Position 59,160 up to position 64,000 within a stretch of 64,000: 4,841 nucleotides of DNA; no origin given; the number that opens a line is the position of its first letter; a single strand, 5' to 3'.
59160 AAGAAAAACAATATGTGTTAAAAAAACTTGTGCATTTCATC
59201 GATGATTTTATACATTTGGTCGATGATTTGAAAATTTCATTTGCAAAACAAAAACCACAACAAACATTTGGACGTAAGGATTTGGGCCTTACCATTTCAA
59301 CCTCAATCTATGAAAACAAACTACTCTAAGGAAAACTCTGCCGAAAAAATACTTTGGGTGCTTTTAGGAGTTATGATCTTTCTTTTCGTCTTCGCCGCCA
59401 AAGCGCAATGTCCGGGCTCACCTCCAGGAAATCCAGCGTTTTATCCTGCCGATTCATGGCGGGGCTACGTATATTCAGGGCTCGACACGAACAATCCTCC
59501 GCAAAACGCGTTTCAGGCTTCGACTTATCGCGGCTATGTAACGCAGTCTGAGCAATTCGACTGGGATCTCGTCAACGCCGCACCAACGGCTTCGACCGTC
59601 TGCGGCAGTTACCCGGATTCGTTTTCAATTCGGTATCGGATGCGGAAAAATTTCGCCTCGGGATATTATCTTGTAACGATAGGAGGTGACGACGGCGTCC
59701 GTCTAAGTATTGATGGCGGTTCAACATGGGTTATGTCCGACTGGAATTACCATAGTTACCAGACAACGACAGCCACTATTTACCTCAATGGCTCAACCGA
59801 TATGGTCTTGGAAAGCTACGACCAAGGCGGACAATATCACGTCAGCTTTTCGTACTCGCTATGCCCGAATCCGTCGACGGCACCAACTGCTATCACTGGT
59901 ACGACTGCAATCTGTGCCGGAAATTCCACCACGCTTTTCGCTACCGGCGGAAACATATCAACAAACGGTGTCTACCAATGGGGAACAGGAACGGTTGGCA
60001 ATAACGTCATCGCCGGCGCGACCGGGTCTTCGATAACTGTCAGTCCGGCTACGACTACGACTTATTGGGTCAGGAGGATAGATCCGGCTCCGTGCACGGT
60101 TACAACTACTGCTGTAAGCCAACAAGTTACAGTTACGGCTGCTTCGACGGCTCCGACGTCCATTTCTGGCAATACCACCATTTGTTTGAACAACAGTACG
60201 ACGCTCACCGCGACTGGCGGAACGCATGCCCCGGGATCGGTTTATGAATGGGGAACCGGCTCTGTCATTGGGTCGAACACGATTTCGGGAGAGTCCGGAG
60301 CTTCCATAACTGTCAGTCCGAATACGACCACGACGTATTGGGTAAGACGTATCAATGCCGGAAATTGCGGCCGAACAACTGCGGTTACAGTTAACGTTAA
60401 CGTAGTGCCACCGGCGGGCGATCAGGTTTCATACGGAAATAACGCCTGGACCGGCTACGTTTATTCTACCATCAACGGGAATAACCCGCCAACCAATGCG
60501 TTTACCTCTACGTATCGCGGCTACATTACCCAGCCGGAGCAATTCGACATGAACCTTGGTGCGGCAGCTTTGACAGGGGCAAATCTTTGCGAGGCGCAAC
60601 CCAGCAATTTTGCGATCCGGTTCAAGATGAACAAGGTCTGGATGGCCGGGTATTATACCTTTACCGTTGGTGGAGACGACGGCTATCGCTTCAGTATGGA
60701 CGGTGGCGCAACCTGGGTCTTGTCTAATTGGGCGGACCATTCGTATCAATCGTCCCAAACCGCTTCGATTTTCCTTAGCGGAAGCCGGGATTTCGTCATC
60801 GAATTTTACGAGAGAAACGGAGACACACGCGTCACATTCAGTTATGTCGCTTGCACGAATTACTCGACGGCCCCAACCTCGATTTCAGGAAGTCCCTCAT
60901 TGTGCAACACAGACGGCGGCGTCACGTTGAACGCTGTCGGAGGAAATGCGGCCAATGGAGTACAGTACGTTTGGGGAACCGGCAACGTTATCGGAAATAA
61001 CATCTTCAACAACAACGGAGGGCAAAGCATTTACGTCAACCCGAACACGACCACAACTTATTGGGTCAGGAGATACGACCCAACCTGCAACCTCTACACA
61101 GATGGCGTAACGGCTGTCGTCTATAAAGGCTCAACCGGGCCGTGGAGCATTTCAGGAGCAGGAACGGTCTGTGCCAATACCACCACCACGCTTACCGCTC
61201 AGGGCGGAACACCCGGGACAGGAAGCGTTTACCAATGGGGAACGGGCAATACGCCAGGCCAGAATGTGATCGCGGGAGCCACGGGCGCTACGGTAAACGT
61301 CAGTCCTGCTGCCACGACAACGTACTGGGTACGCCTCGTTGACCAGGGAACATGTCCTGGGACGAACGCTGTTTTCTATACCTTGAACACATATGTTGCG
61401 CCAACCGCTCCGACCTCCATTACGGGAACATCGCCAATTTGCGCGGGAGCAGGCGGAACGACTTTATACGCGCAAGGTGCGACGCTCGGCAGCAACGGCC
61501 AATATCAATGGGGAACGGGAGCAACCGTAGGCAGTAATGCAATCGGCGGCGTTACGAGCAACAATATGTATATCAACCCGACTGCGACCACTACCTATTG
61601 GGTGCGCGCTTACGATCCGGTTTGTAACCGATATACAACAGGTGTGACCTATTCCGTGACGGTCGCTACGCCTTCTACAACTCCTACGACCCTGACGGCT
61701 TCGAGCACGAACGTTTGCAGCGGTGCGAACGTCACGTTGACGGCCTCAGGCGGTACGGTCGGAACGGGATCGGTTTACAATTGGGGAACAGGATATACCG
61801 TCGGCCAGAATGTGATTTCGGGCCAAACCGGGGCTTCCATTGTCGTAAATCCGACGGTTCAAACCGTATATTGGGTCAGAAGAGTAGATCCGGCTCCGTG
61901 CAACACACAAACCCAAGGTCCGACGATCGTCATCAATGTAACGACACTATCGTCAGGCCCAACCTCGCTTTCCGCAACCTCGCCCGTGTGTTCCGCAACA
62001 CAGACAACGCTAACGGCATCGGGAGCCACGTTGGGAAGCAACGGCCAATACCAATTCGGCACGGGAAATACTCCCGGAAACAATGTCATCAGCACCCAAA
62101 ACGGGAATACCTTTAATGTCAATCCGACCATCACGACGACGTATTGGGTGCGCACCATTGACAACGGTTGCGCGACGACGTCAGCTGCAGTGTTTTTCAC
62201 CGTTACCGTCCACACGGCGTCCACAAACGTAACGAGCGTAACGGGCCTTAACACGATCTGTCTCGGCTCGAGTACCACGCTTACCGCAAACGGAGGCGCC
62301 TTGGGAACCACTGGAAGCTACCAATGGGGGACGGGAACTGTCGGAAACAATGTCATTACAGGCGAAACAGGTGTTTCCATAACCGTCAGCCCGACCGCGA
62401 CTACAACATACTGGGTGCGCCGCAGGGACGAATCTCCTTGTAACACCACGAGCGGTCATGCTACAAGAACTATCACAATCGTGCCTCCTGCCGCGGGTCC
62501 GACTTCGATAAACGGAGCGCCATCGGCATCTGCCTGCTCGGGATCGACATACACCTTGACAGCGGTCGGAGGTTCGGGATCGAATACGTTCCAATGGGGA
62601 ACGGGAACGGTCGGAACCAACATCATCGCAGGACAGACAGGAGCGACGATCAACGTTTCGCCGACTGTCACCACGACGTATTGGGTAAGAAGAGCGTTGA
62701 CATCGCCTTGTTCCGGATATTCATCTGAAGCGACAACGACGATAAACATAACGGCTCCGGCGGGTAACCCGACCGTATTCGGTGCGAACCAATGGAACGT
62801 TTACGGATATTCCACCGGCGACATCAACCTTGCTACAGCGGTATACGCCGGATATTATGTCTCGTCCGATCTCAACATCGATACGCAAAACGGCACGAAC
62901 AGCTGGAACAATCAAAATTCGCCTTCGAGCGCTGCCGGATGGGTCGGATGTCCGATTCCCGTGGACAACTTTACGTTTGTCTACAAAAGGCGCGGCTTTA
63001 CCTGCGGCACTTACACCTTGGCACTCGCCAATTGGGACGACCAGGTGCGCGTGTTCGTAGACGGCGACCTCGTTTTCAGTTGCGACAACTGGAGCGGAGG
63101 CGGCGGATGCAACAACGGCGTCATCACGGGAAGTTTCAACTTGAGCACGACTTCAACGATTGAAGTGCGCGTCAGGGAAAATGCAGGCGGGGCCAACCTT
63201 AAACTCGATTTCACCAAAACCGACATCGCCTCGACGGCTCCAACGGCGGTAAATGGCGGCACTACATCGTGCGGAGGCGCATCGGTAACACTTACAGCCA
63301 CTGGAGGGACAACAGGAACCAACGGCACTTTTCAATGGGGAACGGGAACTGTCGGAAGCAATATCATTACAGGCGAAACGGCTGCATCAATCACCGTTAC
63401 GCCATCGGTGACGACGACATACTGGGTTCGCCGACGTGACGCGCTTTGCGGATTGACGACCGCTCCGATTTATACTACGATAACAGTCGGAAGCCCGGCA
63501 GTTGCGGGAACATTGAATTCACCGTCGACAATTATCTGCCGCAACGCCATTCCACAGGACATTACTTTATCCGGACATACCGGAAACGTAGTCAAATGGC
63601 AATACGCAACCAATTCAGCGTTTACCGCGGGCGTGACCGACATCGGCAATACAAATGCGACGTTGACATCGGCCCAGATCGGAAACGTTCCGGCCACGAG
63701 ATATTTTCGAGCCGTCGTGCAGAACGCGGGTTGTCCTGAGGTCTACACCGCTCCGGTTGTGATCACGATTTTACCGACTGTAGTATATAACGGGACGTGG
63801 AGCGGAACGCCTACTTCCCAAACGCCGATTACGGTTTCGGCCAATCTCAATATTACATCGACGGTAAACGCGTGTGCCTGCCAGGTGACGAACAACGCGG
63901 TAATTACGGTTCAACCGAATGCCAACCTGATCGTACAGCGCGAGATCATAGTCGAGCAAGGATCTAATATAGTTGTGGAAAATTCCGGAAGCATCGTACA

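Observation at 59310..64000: Second mega-adhesin ORF, missing from the supplied ORF track, with three PA14-like modules interleaved with Cys-containing Ig-like repeats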

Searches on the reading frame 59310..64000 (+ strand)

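Call 4: search_protein_families(library=pfam, proteins=[window:59310-64000:+], max_evalue=1)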
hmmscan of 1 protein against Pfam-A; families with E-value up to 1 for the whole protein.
window:59310-64000:+ (1563 aa): 2 families
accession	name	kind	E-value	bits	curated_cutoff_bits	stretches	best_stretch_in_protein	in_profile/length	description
PF19081.6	Ig_7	-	2.1e-44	150.2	27.3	9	281-367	3-84/84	Ig-like domain CHU_C associated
PF07691.17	PA14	-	3.4e-09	37.1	24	3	1233-1294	60-110/147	PA14 domain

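Call 5: search_protein_families(library=ncbifam, proteins=[window:59310-64000:+], max_evalue=1)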
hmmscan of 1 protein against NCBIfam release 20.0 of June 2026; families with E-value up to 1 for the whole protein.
window:59310-64000:+ (1563 aa): 1 family
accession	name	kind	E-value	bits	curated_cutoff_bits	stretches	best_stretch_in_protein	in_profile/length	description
NF047593.1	IS66_ISAeme5_TnpA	equivalog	0.0013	19.1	28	0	249-299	33-77/79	IS66 family insertion sequence element accessory protein TnpA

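Call 9: find_homologous_proteins(query=window:59310-64000:+, max_evalue=1e-10)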
Query window:59310-64000:+ (1563 aa): 591 proteins with E <= 1e-10 among 8000 candidates; the best 120 are listed.
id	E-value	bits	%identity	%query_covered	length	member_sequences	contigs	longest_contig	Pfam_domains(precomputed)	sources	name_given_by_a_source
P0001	0.0e+0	3438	100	100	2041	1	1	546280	PF07691.18,PF19081.7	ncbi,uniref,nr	ncbi:Ig-like domain-containing protein [Flavobacterium selenitireducens]|uniref:Ig-like domain-conta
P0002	0.0e+0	2767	79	100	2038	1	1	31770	PF07691.18,PF19081.7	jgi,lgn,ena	-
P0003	0.0e+0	2582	74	67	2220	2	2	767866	PF07691.18,PF19081.7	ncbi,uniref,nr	ncbi:hypothetical protein HUK80_05295 [Flavobacterium sp. MAH-1]|uniref:Ig-like domain-containing pr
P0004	0.0e+0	2475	57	68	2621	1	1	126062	PF07691.18,PF19081.7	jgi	jgi:hypothetical protein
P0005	0.0e+0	2470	72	100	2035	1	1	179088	PF07691.18,PF19081.7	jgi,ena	-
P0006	0.0e+0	2364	68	67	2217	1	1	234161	PF19081.7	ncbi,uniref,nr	ncbi:T9SS sorting signal type C domain-containing protein [Flavobacterium sp.]|uniref:Ig-like domain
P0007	0.0e+0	2225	54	48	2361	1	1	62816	PF07691.18,PF19081.7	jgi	jgi:Ig-like domain CHU_C associated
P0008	0.0e+0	2129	62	98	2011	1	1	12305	PF07691.18,PF19081.7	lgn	-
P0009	0.0e+0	2117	62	99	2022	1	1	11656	PF07691.18,PF19081.7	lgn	-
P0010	0.0e+0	2114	60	100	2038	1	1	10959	PF07691.18,PF19081.7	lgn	-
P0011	0.0e+0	2067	62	100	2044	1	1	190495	PF07691.18,PF19081.7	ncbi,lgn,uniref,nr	ncbi:MAG: T9SS sorting signal type C domain-containing protein [Flavobacterium sp.]|uniref:Ig-like d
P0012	0.0e+0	2016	54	74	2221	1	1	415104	PF07691.18,PF19081.7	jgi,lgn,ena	-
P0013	0.0e+0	1924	58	98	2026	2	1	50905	PF07691.18,PF19081.7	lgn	-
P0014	0.0e+0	1914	54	74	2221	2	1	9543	PF07691.18,PF19081.7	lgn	-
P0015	0.0e+0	1865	56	99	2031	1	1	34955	PF07691.18,PF19081.7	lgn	-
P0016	0.0e+0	1843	53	74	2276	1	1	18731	PF19408.6,PF07691.18,PF19081.7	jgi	jgi:hypothetical protein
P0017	0.0e+0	1823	51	73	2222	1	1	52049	PF07691.18,PF19081.7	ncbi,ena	-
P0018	0.0e+0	1822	58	100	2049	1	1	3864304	PF07691.18,PF19081.7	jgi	jgi:hypothetical protein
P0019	0.0e+0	1781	54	61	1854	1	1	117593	PF07691.18,PF19081.7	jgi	-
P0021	0.0e+0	1767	50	72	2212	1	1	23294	PF07691.18,PF19081.7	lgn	-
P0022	0.0e+0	1749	59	55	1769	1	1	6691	PF07691.18,PF19081.7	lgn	-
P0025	0.0e+0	1718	55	100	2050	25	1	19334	PF07691.18,PF19081.7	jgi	-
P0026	0.0e+0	1703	56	100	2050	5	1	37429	PF07691.18,PF19081.7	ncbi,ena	-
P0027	0.0e+0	1695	51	73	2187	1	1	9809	PF07691.18,PF19081.7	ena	-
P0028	0.0e+0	1656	54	98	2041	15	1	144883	PF07691.18,PF19081.7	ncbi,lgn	-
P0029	0.0e+0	1650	53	98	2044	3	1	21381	PF07691.18,PF19081.7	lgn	-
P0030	0.0e+0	1638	52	100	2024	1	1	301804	PF19408.6,PF19081.7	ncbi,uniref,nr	ncbi:Ig-like domain-containing protein [Flavobacterium silvaticum]|uniref:T9SS sorting signal type C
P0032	0.0e+0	1631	52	100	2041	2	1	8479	PF07691.18,PF19081.7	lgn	-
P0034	0.0e+0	1595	48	73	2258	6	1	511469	PF07691.18,PF19081.7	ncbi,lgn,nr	ncbi:hypothetical protein FNO01nite_09090 [Flavobacterium noncentrifugens]|nr:hypothetical protein F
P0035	0.0e+0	1590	56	59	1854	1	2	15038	PF07691.18,PF19081.7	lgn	-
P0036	0.0e+0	1582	51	100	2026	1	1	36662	PF07691.18,PF19081.7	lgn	-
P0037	0.0e+0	1577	51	100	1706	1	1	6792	PF07691.18,PF19081.7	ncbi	ncbi:MAG: hypothetical protein EOP49_02455, partial [Sphingobacteriales bacterium]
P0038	0.0e+0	1553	52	73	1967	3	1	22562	PF07691.18,PF19081.7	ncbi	-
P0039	0.0e+0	1539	57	60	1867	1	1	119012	PF07691.18,PF19081.7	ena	-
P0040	0.0e+0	1533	55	62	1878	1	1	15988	PF07691.18,PF19081.7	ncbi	-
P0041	0.0e+0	1521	51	99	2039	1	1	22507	PF07691.18,PF19081.7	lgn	-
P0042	0.0e+0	1499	53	61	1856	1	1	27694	PF07691.18,PF19081.7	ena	-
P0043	0.0e+0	1495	53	59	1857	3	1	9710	PF07691.18,PF19081.7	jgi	jgi:hypothetical protein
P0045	0.0e+0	1481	54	60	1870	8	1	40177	PF07691.18,PF19081.7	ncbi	-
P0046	0.0e+0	1475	55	61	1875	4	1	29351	PF07691.18,PF19081.7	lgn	-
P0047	0.0e+0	1441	54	61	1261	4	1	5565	PF07691.18,PF19081.7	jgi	-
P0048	0.0e+0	1428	50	61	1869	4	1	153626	PF07691.18,PF19081.7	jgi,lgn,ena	-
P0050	0.0e+0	1416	53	50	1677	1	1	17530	PF07691.18,PF19081.7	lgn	-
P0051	0.0e+0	1411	53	50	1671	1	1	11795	PF07691.18,PF19081.7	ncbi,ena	-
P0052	0.0e+0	1396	45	36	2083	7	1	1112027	PF07691.18,PF22820.3,PF23844.2,PF19081.7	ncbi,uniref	ncbi:T9SS sorting signal type C domain-containing protein [Flavobacterium sp. RNTU_13]|uniref:Ig-lik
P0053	0.0e+0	1387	54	49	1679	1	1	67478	PF07691.18,PF19081.7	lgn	-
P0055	0.0e+0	1367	53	50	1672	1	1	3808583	PF07691.18,PF19081.7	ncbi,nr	ncbi:MAG: T9SS sorting signal type C domain-containing protein [Flavobacterium sp. JAD_PAG50586_2]|n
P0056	0.0e+0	1364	54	49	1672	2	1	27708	PF07691.18,PF19081.7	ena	-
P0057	0.0e+0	1361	53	72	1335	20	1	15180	PF07691.18,PF19081.7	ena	-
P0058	0.0e+0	1360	53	49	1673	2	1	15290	PF07691.18,PF19081.7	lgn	-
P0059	0.0e+0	1356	55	49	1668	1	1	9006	PF07691.18,PF19081.7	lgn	-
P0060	0.0e+0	1339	55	49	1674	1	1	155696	PF07691.18,PF19081.7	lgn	-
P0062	0.0e+0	1316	52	50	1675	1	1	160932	PF07691.18,PF19081.7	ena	-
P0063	0.0e+0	1310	48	61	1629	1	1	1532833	PF07691.18,PF19081.7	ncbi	ncbi:MAG: T9SS sorting signal type C domain-containing protein [Flavobacterium sp.]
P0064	0.0e+0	1252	45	55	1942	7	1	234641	PF07691.18,PF19081.7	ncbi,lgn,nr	ncbi:MAG: T9SS sorting signal type C domain-containing protein [Flavobacterium sp.]|nr:T9SS sorting 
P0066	0.0e+0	1240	46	42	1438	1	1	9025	PF19408.6,PF07691.18,PF19081.7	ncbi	ncbi:MAG: hypothetical protein WCJ62_06055, partial [Flavobacterium sp.]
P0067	0.0e+0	1236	52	77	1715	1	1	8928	PF07691.18,PF19081.7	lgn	-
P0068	0.0e+0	1207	40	42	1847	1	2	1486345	PF19408.6,PF07691.18,PF22820.3,PF23844.2,PF19081.7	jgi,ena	-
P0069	0.0e+0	1203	43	43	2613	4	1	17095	PF19408.6,PF07691.18,PF18962.8,PF19081.7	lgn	-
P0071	0.0e+0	1077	46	34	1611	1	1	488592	PF07691.18,PF19081.7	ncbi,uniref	ncbi:T9SS sorting signal type C domain-containing protein [Flavobacterium sp. RHBU_3]|uniref:T9SS so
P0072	0.0e+0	1074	53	52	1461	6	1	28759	PF07691.18,PF19081.7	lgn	-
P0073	0.0e+0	1067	51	33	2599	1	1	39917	PF19408.6,PF07691.18,PF18962.8,PF19081.7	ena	-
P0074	0.0e+0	1060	45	34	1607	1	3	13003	PF07691.18,PF22820.3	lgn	-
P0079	2.2e-287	975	45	43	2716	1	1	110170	PF19408.6,PF07691.18,PF18962.8,PF19081.7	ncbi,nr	ncbi:MAG: hypothetical protein CFE24_01750 [Flavobacterium sp. BFFFF2]|nr:MAG: hypothetical protein 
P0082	2.0e-269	916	48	28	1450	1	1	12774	PF07691.18,PF19081.7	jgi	jgi:hypothetical protein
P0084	4.8e-264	898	46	31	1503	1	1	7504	PF07691.18,PF19081.7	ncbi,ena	-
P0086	6.1e-259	881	47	33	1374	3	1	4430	PF07691.18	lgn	-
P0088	8.9e-248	844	46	34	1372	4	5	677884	PF07691.18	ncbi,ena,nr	nr:T9SS sorting signal type C domain-containing protein [uncultured Flavobacterium sp.]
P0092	9.8e-242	824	47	43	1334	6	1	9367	PF07691.18,PF19081.7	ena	-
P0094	1.1e-239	817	46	20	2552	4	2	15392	PF07691.18,PF19081.7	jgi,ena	jgi:hypothetical protein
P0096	2.8e-237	809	35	50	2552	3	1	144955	PF07691.18,PF19081.7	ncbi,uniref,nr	ncbi:PA14 domain-containing protein [Flavobacterium sp.]|uniref:PA14 domain-containing protein n=1 T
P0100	9.1e-227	774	42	23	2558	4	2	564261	PF07691.18,PF19081.7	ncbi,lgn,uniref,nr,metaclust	ncbi:Ig-like domain-containing protein [Flavobacterium noncentrifugens]|uniref:PA14 domain-containin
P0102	5.8e-225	768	34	51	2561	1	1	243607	PF07691.18,PF19081.7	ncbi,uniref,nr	ncbi:hypothetical protein [Flavobacterium silvaticum]|uniref:T9SS type A sorting domain-containing p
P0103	1.2e-224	767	43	24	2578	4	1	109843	PF07691.18,PF19081.7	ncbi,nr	ncbi:MAG: hypothetical protein CFE23_09635 [Flavobacterium sp. BFFFF1]|nr:MAG: hypothetical protein 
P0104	1.6e-223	763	32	72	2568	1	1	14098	PF07691.18,PF19081.7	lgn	-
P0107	1.2e-220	754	31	50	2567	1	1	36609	PF07691.18,PF19081.7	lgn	-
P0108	2.8e-219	749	36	42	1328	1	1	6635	PF07691.18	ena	-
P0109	1.0e-211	724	34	47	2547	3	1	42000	PF07691.18,PF17759.7,PF19081.7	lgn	-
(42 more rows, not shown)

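Call 13: search_protein_families(library=pfam, proteins=[P0001], max_evalue=1)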
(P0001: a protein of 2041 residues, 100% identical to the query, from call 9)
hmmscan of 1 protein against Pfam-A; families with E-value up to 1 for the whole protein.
P0001 (2041 aa): 2 families
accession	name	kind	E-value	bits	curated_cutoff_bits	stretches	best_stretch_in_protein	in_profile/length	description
PF19081.6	Ig_7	-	4.5e-43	145.9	27.3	9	281-367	3-84/84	Ig-like domain CHU_C associated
PF07691.17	PA14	-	1.2e-08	35.3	24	2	1233-1294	60-110/147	PA14 domain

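Call 14: search_protein_families(library=ncbifam, proteins=[P0001, P0002, P0006, P0011], max_evalue=0.01)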
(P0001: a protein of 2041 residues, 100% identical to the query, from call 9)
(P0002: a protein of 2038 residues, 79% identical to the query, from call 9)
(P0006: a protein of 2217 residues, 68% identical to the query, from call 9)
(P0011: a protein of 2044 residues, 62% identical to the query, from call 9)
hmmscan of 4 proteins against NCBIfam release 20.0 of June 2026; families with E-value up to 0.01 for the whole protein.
P0001 (2041 aa): 2 families
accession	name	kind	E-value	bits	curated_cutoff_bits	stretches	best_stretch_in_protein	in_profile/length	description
NF033708.1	T9SS_Cterm_ChiA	domain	3.6e-11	42.8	40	1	1986-2039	1-54/55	T9SS sorting signal type C domain-containing protein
NF047593.1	IS66_ISAeme5_TnpA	equivalog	0.0061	17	28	0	249-299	33-77/79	IS66 family insertion sequence element accessory protein TnpA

P0002 (2038 aa): 1 family
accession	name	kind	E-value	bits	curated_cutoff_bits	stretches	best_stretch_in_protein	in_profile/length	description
NF033708.1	T9SS_Cterm_ChiA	domain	3.5e-12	46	40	1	1983-2036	1-54/55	T9SS sorting signal type C domain-containing protein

P0006 (2217 aa): 1 family
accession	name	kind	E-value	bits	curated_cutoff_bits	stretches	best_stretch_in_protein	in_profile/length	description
NF033708.1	T9SS_Cterm_ChiA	domain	1.9e-10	40.5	40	1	2162-2215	1-54/55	T9SS sorting signal type C domain-containing protein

P0011 (2044 aa): 1 family
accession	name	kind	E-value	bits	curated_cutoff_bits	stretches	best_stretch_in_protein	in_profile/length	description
NF033708.1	T9SS_Cterm_ChiA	domain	3.1e-11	43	40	1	1990-2042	2-54/55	T9SS sorting signal type C domain-containing protein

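Call 15: find_encoding_contigs(protein=P0001, flank=10000, max_places=3)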
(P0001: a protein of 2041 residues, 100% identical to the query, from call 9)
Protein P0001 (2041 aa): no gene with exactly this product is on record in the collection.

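Call 16: find_encoding_contigs(protein=P0003, flank=10000, max_places=2)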
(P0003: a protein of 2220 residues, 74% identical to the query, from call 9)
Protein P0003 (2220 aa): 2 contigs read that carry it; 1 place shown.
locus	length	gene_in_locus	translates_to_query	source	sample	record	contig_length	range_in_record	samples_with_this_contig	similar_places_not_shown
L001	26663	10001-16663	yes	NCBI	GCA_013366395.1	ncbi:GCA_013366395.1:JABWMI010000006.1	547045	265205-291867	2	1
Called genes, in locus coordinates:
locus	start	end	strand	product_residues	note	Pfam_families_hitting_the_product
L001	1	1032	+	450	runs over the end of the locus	PF14841:FliG_M (faint), PF03448:MgtE_N, PF00571:CBS, PF01769:MgtE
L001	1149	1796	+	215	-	-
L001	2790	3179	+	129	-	PF00903:Glyoxalase (weak)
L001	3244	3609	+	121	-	PF14018:DUF4234 (weak)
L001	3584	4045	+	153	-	PF10825:DUF2752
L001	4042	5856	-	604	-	PF19576:Acyltransf_2, PF01553:Acyltransferase, PF13444:Acetyltransf_5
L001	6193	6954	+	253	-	PF03372:Exo_endo_phos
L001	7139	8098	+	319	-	PF00691:OmpA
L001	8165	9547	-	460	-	PF07995:GSDH, PF18962:Por_Secre_tail (weak)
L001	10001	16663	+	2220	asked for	PF07691:PA14 (faint), PF19081:Ig_7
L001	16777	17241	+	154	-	-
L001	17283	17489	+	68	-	-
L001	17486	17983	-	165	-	-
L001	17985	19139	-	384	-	PF00109:ketoacyl-synt, PF02801:Ketoacyl-synt_C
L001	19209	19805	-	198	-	PF00856:SET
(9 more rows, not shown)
